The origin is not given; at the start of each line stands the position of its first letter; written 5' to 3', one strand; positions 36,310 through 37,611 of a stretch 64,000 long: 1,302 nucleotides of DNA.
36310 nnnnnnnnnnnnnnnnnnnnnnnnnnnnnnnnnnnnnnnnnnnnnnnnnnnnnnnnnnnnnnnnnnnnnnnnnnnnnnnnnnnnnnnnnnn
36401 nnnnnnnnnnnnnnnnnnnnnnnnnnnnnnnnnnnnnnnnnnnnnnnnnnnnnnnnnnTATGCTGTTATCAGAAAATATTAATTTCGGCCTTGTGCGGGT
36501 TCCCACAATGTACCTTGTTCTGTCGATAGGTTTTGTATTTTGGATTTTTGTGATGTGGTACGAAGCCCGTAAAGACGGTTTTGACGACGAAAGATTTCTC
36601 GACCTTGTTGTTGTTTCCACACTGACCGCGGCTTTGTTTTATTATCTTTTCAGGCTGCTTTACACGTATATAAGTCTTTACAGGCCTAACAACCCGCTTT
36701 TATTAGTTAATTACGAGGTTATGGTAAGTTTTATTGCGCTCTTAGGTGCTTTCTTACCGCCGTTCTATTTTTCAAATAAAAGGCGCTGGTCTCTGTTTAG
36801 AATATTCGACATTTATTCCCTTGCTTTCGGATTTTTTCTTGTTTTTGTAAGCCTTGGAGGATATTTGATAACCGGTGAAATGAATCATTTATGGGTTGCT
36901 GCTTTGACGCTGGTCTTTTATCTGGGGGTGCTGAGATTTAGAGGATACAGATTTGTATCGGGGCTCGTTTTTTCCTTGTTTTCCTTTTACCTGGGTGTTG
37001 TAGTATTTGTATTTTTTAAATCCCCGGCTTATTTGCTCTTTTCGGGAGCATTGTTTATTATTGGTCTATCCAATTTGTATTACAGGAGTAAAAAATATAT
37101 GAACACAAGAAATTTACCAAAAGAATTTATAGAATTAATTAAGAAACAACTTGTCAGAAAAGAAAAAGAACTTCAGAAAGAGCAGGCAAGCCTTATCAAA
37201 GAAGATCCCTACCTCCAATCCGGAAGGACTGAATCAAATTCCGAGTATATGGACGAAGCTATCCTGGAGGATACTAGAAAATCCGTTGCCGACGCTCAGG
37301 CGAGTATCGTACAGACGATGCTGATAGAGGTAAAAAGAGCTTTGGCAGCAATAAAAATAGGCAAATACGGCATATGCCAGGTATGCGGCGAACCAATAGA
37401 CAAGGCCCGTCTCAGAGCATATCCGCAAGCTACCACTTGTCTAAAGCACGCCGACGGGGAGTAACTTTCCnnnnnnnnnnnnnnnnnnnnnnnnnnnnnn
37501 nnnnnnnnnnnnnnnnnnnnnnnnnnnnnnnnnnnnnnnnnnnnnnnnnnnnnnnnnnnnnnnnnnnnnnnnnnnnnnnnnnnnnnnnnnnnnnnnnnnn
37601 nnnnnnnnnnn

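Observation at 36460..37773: Lgt-like membrane domain fused to a DksA/TraR zinc finger, then a single in-frame TAA, then an N-terminally truncated lspA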

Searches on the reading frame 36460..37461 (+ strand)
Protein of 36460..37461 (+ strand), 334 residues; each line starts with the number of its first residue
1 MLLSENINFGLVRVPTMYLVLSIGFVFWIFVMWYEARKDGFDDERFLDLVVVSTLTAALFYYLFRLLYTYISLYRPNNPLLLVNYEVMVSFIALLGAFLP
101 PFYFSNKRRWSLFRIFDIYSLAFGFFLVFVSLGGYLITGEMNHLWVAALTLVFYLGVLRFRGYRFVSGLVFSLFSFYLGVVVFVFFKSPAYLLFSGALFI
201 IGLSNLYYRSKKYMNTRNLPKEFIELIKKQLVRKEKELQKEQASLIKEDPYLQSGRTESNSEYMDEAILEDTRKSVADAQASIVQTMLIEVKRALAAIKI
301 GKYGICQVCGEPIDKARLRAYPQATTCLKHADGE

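Call 3: search_protein_families(library=pfam, proteins=[window:36460-37461:+], max_evalue=1)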
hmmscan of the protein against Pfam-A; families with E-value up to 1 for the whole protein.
window:36460-37461:+ (334 aa): 4 families
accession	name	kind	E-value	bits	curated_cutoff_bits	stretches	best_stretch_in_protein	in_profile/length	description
PF01258.23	zf-dskA_traR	-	1.9e-10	41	24.9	1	301-328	1-28/36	Prokaryotic dksA/traR C4-type zinc finger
PF14935.11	TMEM138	-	0.017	16.2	27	1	13-66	46-99/119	Transmembrane protein 138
PF05674.17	DUF816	-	0.027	14.8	24.6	1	193-248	70-124/176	Baculovirus protein of unknown function (DUF816)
PF11330.14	30K_MP_C_Ter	-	0.029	13.8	27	1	227-277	26-76/259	C-Terminal of 30K viral movement proteins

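Call 4: search_protein_families(library=ncbifam, proteins=[window:36460-37461:+], max_evalue=1)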
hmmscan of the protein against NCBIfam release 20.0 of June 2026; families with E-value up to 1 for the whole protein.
window:36460-37461:+ (334 aa): 8 families
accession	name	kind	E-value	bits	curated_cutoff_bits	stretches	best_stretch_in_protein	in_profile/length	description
TIGR02890.1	bacill_yteA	subfamily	2.1e-13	50.7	134.4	1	281-332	64-115/159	regulatory protein, yteA family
NF033459.1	DksA_like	equivalog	9e-11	42.1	105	1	225-329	4-104/113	RNA polymerase-binding protein DksA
TIGR02420.1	dksA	equivalog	1.4e-09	38.3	115.5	1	224-329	6-106/110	RNA polymerase-binding protein DksA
TIGR02419.1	C4_traR_proteo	subfamily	3.1e-07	30.9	59.7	1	298-328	27-57/64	phage/conjugal plasmid C-4 type zinc finger protein, TraR family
NF000778.0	PRK00052.3-4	equivalog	8.7e-05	22.3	334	1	10-136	9-134/252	prolipoprotein diacylglyceryl transferase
NF010268.0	PRK13715.1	equivalog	0.0071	16.3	108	1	298-329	30-60/73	conjugal transfer protein TraR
NF008243.0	PRK11019.1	equivalog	0.047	14.1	96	1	281-329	13-62/88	DksA/TraR family C4-type zinc finger protein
NF008045.0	PRK10778.1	equivalog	0.078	13.2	289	1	289-328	97-136/151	RNA polymerase-binding protein DksA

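Call 5: find_homologous_proteins(query=window:36460-37461:+)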
Query window:36460-37461:+ (334 aa): 46 proteins with E <= 0.001 among 4765 candidates.
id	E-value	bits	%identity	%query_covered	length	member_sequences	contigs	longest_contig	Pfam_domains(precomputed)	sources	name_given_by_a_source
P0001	8.1e-216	734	100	100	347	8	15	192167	PF01258.24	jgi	-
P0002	2.0e-196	670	89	100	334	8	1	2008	PF01258.24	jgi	-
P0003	1.2e-193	661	87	100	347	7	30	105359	PF01258.24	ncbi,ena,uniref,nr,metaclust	ncbi:MAG: Transcriptional regulator, TraR/DksA family [candidate division WWE3 bacterium GW2011_GWF1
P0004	4.1e-189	646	86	100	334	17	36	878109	PF01258.24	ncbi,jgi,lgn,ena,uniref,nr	ncbi:MAG: hypothetical protein ACD_25C00153G0002 [uncultured bacterium]|uniref:Zinc finger DksA/TraR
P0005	2.3e-182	624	86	95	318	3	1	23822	PF01258.24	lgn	-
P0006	6.3e-169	580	75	100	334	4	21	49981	PF01258.24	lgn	-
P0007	3.1e-168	577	76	100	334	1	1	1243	PF01258.24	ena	-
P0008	3.5e-166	571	76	100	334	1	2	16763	PF01258.24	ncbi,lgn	-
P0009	4.4e-162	557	74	100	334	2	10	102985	PF01258.24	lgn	-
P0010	2.6e-127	443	60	99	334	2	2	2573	PF01258.24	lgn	-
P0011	1.8e-125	437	56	100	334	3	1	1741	PF01258.24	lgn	-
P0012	2.3e-112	394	53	99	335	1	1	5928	PF01258.24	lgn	-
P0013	4.8e-108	380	54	99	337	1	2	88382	PF01258.24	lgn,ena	-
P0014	1.9e-103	364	53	93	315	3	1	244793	PF01258.24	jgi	-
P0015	3.6e-100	354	48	99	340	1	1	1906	PF01258.24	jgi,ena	-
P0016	8.7e-98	346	47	99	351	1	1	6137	PF01258.24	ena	-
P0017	1.3e-97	345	46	99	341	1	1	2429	PF01258.24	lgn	-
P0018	2.4e-97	344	48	99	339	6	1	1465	PF01258.24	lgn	-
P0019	3.5e-96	341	47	99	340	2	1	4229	PF01258.24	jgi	jgi:DnaK suppressor protein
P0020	5.2e-96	340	47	100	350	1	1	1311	PF01258.24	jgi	-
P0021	4.8e-95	337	46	99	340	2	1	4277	PF01258.24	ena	-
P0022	6.5e-94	333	47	98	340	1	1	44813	PF01258.24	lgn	-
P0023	1.9e-93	332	47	100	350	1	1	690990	PF01258.24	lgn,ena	-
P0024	2.9e-93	331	44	99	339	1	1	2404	PF01258.24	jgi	jgi:DnaK suppressor protein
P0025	5.5e-93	330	46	99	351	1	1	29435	PF01258.24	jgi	jgi:RNA polymerase-binding transcription factor DksA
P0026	1.1e-92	329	45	99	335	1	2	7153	PF01258.24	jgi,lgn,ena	-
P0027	1.6e-92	328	46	96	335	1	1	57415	PF01258.24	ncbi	-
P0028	2.1e-92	328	47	99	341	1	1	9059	PF01258.24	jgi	jgi:RNA polymerase-binding transcription factor DksA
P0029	4.4e-92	327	45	99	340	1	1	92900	PF01258.24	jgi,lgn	jgi:RNA polymerase-binding transcription factor DksA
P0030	1.6e-91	325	48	99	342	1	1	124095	PF01258.24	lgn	-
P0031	1.9e-91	325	47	99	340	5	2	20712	PF01258.24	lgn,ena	-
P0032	7.1e-90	320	45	99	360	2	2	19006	PF01258.24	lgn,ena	-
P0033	4.9e-87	310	44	99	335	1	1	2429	PF01258.24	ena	-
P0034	1.4e-83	299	43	98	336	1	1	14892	PF01258.24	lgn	-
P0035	7.1e-83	297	45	96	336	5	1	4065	PF01258.24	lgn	-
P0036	7.7e-74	267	42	97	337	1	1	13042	PF01258.24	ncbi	-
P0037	1.5e-71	260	52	69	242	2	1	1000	PF01258.24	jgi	jgi:RNA polymerase-binding transcription factor DksA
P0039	6.6e-65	238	39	96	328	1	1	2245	PF01258.24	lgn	-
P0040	6.9e-63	231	38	96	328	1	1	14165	PF01258.24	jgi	jgi:RNA polymerase-binding transcription factor DksA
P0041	6.5e-60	221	38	96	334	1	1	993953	PF01258.24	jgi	jgi:DnaK suppressor protein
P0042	7.4e-55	205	37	91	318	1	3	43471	PF01258.24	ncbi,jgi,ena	-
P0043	1.7e-51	194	38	100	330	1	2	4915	PF01258.24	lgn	-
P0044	8.1e-49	185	33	91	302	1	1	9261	PF01258.24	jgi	jgi:RNA polymerase-binding transcription factor DksA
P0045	8.2e-43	165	35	91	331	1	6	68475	PF01790.24,PF01258.24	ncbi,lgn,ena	ncbi:MAG: prolipoprotein diacylglyceryl transferase family protein [Patescibacteria group bacterium]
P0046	3.1e-41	160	44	51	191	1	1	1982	PF01258.24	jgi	jgi:RNA polymerase-binding transcription factor DksA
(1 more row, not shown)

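Call 8: find_encoding_contigs(protein=P0045, flank=4000, max_places=2)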
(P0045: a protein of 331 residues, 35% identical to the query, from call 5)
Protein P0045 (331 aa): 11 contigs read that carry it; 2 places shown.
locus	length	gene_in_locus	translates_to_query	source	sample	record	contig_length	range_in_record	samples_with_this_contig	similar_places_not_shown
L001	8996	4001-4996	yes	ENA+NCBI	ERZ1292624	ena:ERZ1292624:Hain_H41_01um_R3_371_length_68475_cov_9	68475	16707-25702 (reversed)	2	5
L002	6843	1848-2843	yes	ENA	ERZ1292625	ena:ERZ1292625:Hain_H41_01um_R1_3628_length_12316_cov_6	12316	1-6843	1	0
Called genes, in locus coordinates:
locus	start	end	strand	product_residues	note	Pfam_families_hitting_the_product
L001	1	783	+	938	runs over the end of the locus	PF00772:DnaB, PF03796:DnaB_C, PF14890:Intein_splicing, PF01381:HTH_3 (faint), PF14528:LAGLIDADG_3, PF03796:DnaB_C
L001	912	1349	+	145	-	-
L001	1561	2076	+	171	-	-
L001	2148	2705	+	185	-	PF08207:EFP_N, PF01132:EFP, PF09285:Elong-fact-P_C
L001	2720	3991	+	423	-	PF00675:Peptidase_M16, PF05193:Peptidase_M16_C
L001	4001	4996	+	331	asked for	PF01790:LGT, PF01258:zf-dskA_traR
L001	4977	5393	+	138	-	PF01252:Peptidase_A8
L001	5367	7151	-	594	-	PF13520:AA_permease_2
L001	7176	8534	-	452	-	PF00675:Peptidase_M16, PF05193:Peptidase_M16_C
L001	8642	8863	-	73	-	-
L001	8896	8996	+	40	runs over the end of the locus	-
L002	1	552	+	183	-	?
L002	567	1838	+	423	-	PF00675:Peptidase_M16, PF05193:Peptidase_M16_C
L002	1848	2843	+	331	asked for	PF01790:LGT, PF01258:zf-dskA_traR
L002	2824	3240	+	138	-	PF01252:Peptidase_A8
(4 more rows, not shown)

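Call 9: find_encoding_contigs(protein=P0041, flank=4000, max_places=2)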
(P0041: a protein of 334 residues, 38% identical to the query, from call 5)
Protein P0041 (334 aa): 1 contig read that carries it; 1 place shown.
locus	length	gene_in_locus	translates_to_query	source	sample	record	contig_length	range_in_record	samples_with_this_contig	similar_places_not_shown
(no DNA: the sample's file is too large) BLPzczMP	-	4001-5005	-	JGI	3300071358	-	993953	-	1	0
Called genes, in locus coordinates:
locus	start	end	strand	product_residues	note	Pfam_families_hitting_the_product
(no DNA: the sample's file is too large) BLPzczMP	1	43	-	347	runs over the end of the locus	PF00892:EamA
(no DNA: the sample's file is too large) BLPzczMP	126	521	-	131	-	-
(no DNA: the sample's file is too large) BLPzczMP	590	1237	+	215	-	PF13483:Lactamase_B_3, PF12706:Lactamase_B_2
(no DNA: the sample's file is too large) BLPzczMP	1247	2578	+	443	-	PF00772:DnaB, PF13481:AAA_25, PF03796:DnaB_C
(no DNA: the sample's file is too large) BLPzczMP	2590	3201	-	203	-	-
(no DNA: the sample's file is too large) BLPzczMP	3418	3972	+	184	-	PF08207:EFP_N, PF01132:EFP, PF09285:Elong-fact-P_C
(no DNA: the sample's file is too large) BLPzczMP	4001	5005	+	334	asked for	PF01258:zf-dskA_traR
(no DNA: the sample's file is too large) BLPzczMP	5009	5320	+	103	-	-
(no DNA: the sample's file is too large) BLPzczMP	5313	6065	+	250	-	PF00849:PseudoU_synth_2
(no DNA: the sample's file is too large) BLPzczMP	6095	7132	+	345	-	PF13399:LytR_C (weak)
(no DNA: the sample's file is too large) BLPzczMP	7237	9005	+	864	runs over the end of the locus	PF26449:DUF8128, PF01935:DUF87, PF10412:TrwB_AAD_bind (weak)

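Call 10: find_encoding_contigs(protein=P0023, flank=4000, max_places=2)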
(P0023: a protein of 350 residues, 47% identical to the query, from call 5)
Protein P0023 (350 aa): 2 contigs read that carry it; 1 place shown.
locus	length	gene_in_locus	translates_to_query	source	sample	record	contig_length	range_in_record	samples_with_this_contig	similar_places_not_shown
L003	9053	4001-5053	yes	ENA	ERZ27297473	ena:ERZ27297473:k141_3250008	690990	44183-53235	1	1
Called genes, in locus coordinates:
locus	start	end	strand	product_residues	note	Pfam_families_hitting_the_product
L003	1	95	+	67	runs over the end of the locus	-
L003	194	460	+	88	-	-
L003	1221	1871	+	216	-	PF13483:Lactamase_B_3, PF12706:Lactamase_B_2 (faint)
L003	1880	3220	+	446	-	PF00772:DnaB, PF13481:AAA_25, PF03796:DnaB_C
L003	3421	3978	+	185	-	PF08207:EFP_N, PF01132:EFP, PF09285:Elong-fact-P_C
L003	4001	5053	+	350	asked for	PF01258:zf-dskA_traR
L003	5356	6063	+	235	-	PF00849:PseudoU_synth_2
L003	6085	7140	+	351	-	-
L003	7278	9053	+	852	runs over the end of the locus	PF26449:DUF8128, PF01935:DUF87, PF10412:TrwB_AAD_bind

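Call 12: search_solved_structures(query=A1, max_evalue=10, show_alignments=3)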
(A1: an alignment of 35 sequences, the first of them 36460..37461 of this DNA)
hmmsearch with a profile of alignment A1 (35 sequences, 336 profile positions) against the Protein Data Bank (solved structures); distinct sequences matched with E-value up to 10: 8.
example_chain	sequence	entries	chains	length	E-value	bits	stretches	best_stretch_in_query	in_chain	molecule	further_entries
6ptg_A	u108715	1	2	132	5.8e-09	39.1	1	286-333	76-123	DnaK Suppressor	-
2kq9_A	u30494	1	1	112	7.7e-08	35.4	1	259-332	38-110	DnaK suppressor protein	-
4ijj_A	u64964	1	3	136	1.3e-06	31.3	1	279-335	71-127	Putative C4-type zinc finger protein, DksA/TraR family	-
6n57_M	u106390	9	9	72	1.6e-05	27.8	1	305-332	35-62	Protein TraR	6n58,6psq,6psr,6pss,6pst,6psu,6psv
5w1s_M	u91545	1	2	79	1.9e-05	27.5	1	305-332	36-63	Protein TraR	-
1tjl_A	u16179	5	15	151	2e-05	27.4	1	263-331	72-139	DnaK suppressor protein | RNA polymerase-binding transcription factor DksA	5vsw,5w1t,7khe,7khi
2kgo_A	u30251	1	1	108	0.016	17.9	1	289-334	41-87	Uncharacterized protein ybiI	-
6ke6_5B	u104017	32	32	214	4.8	9.8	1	205-292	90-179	Bud site selection protein 21 | Bud21 | U3 small nucleolar RNA-associated protein 16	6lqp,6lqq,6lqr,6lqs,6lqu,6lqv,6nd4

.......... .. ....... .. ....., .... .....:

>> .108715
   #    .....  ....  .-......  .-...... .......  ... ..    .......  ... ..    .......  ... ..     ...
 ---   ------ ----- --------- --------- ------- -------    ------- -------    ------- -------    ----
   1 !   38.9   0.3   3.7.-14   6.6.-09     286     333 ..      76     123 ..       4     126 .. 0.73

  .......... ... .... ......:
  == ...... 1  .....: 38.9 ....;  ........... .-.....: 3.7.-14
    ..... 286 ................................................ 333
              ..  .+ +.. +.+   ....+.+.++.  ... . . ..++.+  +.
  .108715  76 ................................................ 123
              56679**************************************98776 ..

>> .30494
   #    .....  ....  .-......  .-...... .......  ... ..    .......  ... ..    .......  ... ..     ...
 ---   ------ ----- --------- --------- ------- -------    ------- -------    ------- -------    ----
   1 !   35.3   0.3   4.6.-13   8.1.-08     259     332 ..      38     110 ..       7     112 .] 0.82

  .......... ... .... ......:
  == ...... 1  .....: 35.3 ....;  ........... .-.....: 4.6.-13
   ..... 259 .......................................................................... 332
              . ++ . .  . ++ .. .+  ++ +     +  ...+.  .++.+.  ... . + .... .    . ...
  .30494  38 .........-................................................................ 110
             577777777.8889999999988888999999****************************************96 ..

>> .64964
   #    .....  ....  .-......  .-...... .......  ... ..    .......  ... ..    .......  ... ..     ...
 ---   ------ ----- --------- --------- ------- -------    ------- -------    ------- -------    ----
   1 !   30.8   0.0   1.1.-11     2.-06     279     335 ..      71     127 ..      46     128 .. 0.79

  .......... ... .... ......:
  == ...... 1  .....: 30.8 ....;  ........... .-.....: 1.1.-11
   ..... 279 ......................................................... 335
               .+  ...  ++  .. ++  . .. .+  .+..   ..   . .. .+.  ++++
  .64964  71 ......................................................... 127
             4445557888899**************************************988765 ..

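Call 15: find_related_loci(query=A1, collection=genome_contigs, flank=4000)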
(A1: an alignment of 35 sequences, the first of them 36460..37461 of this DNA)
Query A1 (334 aa) in genome_contigs; peptide patterns used: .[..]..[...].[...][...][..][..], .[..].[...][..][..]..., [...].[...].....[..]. (x = any residue, [..] = any of these).
229 stretches matched a pattern; 190 encode a relative of the query (tblastn E <= 1e-3); the best 80 are kept; 79 distinct loci.
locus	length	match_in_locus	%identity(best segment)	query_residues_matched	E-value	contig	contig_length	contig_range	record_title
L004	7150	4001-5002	90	1-334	0e+0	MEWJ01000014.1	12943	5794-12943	MAG: candidate division WWE3 bacterium RIFOXYD1_FULL_43_17 rifoxyd1_full_scaffold_2216, whole genome shotgun sequence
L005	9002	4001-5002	86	1-334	0e+0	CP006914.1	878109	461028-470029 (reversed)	Candidate division WWE3 bacterium RAAC2_WWE3_1 chromosome, complete genome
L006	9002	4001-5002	87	1-334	0e+0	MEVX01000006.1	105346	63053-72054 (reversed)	MAG: candidate division WWE3 bacterium RIFOXYB1_FULL_43_24 rifoxyb1_full_scaffold_166, whole genome shotgun sequence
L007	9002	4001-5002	84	1-334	0e+0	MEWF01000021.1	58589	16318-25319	MAG: candidate division WWE3 bacterium RIFOXYC2_FULL_42_13 rifoxyc2_full_scaffold_594, whole genome shotgun sequence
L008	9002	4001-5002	75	1-334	4e-177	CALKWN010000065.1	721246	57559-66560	MAG TPA_asm: uncultured candidate division WWE3 bacterium isolate SRR6007446_bin.103_CONCOCT_v1.1_MAG genome assembly, c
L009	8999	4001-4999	52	1-332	1e-116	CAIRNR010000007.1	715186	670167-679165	uncultured candidate division WWE3 bacterium isolate AM-2014_bin-1800 genome assembly, contig: bin-1800:7/8, whole genom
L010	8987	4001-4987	47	2-331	4e-97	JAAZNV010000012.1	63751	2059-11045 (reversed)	MAG: candidate division WWE3 bacterium isolate AS27yjCOA_202 162915_AS27, whole genome shotgun sequence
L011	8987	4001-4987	47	2-331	1e-96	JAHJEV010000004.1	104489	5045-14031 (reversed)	MAG: Patescibacteria group bacterium isolate Modern_marine_glass_biofilm.mb.140 Modern_marine_gla.mb.140_k141_927292, wh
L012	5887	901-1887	46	2-331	4e-95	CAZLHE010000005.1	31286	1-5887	MAG TPA_asm: uncultured Candidatus Saccharibacteria bacterium isolate binchicken_co220_46 genome assembly, contig: NODE_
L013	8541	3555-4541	48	2-331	1e-94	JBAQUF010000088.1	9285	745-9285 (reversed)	MAG: Patescibacteria group bacterium isolate MFD12006_ilm_asm_bin4 k127_14160, whole genome shotgun sequence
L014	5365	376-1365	45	1-331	1e-93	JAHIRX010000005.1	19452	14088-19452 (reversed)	MAG: Patescibacteria group bacterium isolate MM_PC_MetaG.mb.146 MM_PC_MetaG.mb.146_k141_168623, whole genome shotgun seq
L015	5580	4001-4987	43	2-331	3e-93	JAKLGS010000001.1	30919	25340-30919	MAG: Patescibacteria group bacterium isolate RA.bin45 RA.bin45_1, whole genome shotgun sequence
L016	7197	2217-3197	46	7-334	4e-91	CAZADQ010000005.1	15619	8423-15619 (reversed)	MAG TPA_asm: uncultured Candidatus Saccharibacteria bacterium isolate SRP192927_co10_439 genome assembly, contig: NODE_2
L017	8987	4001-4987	42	2-331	2e-91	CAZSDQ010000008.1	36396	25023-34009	MAG TPA_asm: uncultured Candidatus Saccharibacteria bacterium isolate binchicken_co117_468 genome assembly, contig: NODE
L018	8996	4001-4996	43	2-334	4e-91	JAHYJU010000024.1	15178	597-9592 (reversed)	MAG: Patescibacteria group bacterium isolate KA30 NODE_1942_length_15178_cov_4.200186, whole genome shotgun sequence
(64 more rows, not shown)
